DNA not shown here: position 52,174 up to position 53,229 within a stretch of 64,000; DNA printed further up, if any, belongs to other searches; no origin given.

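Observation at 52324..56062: SlaA/SlaB-like two-gene S-layer operon (large unanchored protein plus short coiled-coil membrane stalk)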

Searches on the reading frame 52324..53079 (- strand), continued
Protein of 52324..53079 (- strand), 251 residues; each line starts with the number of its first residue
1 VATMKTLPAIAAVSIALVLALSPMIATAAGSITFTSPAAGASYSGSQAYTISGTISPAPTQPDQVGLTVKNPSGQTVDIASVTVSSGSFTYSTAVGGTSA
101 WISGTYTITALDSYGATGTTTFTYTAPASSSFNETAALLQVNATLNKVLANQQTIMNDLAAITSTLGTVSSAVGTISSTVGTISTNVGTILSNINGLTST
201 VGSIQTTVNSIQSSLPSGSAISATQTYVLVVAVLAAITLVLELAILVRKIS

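Call 91: search_protein_families(library=pfam, proteins=[L057:3819-4982:+, P0079, L018:6926-8470:+], max_evalue=0.01)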
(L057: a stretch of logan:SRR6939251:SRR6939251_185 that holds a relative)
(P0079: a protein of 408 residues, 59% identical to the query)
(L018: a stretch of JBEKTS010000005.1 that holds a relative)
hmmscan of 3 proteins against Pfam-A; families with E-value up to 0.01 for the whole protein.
L057:3819-4982:+ (387 aa): 7 families
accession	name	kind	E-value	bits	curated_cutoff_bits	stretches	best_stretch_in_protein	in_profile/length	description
PF01835.25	MG2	-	3.5e-09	37.3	32.8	1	153-222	13-83/96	MG2 domain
PF07889.17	DUF1664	-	6.9e-06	26.6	34.6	1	280-361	39-120/124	Protein of unknown function (DUF1664)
PF04513.17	Baculo_PEP_C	-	1.6e-05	25.4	38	1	249-363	5-113/140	Baculovirus polyhedron envelope protein, PEP, C terminus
PF05478.16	Prominin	-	0.00095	17.8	34.3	1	246-381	295-436/799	Prominin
PF10046.14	BLOC1_2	-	0.0036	18.1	33.4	0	296-361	23-91/96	Biogenesis of lysosome-related organelles complex-1 subunit 2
PF06419.17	COG6_N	-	0.0046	17.5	27.4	0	307-359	33-85/114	Conserved oligomeric complex COG6, N-terminal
PF04108.17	ATG17_like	-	0.0085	16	43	0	253-362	130-264/355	Autophagy protein ATG17-like domain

P0079 (408 aa): 9 families
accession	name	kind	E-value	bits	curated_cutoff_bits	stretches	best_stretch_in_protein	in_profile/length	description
PF01835.25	MG2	-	2.2e-08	34.8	32.8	1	149-229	13-91/96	MG2 domain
PF07889.17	DUF1664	-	3e-06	27.7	34.6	1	283-359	39-115/124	Protein of unknown function (DUF1664)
PF05531.17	NPV_P10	-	1.1e-05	26.2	29.8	0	329-380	9-60/75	Nucleopolyhedrovirus P10 protein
PF04513.17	Baculo_PEP_C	-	3.3e-05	24.4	38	0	248-368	18-128/140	Baculovirus polyhedron envelope protein, PEP, C terminus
PF05377.16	FlaC_arch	-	0.00057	20.7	27.8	0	313-349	3-39/55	Flagella accessory protein C (FlaC)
PF10473.14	CENP-F_leu_zip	-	0.00084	19.9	34.5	0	310-367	52-109/140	Leucine-rich repeats of kinetochore protein Cenp-F/LEK1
PF06419.17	COG6_N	-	0.0033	18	27.4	0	306-353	36-83/114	Conserved oligomeric complex COG6, N-terminal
PF10392.15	COG5_N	-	0.0034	18.1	31.2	0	310-381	26-98/132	Conserved oligomeric Golgi complex subunit 5, N-terminal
PF04108.17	ATG17_like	-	0.0073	16.3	43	0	235-376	122-261/355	Autophagy protein ATG17-like domain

L018:6926-8470:+ (514 aa): 29 families (the best 25 are shown)
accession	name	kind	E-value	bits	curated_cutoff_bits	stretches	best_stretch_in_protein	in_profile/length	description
PF05531.17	NPV_P10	-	2.1e-15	57.4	29.8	0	382-433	12-66/75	Nucleopolyhedrovirus P10 protein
PF04513.17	Baculo_PEP_C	-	1.2e-13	51.7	38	2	246-363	14-130/140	Baculovirus polyhedron envelope protein, PEP, C terminus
PF05377.16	FlaC_arch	-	1e-10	42.3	27.8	0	425-461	2-38/55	Flagella accessory protein C (FlaC)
PF07889.17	DUF1664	-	5.8e-10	39.7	34.6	1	301-387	38-121/124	Protein of unknown function (DUF1664)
PF04728.18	LPP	-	3.3e-08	34.2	29.1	0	439-462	2-25/53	Lipoprotein leucine-zipper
PF23991.1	DUF7310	-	1.9e-07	31.9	40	0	324-390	9-74/83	Coiled-coil region of unknown function (DUF7310)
PF10046.14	BLOC1_2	-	6.4e-07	30.1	33.4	0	408-485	5-82/96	Biogenesis of lysosome-related organelles complex-1 subunit 2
PF06009.19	Laminin_II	-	7.2e-07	29.7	33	1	390-480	5-95/138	Laminin Domain II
PF01835.25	MG2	-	1.9e-06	28.6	32.8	1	59-119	34-94/96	MG2 domain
PF04108.17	ATG17_like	-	2.6e-05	24.3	43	1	295-490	121-283/355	Autophagy protein ATG17-like domain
PF09763.15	Sec3_CC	-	8.2e-05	22.9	27.1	0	393-478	12-97/133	Exocyst complex component Sec3, coiled-coil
PF08614.16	ATG16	-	0.00017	22.3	33.7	0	260-353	71-158/200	Autophagy protein 16 (ATG16)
PF10392.15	COG5_N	-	0.0002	22.1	31.2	0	373-458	32-114/132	Conserved oligomeric Golgi complex subunit 5, N-terminal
PF08702.15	Fib_alpha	-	0.0002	22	29.9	0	364-461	25-126/143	Fibrinogen alpha/beta chain family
PF10473.14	CENP-F_leu_zip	-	0.00024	21.6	34.5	0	415-473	51-109/140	Leucine-rich repeats of kinetochore protein Cenp-F/LEK1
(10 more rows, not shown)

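Call 103: find_encoding_contigs(protein=P0001, flank=6000, max_places=3)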
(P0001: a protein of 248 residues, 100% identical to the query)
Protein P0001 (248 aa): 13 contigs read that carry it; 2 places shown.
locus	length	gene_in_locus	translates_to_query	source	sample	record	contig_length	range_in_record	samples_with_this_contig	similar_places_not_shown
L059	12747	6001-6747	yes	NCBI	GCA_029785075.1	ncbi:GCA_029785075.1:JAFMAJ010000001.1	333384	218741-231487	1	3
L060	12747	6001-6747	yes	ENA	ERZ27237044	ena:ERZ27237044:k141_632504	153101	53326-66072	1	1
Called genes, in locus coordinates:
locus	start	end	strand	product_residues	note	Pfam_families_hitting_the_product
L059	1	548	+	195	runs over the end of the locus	-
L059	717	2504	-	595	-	-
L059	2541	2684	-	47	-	-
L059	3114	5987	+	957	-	-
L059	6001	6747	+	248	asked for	-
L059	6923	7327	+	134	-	-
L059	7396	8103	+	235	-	PF00483:NTP_transferase, PF12804:NTP_transf_3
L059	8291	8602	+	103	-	PF00355:Rieske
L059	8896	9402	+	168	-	-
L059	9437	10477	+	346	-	PF00294:PfkB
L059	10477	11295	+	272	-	PF00456:Transketolase_N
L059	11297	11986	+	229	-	PF00834:Ribul_P_3_epim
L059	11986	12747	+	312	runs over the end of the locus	PF02779:Transket_pyr, PF02780:Transketolase_C, PF22613:Transketolase_C_1 (weak), PF17147:PFOR_II (weak)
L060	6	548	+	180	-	-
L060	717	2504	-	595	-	-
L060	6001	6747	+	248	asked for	-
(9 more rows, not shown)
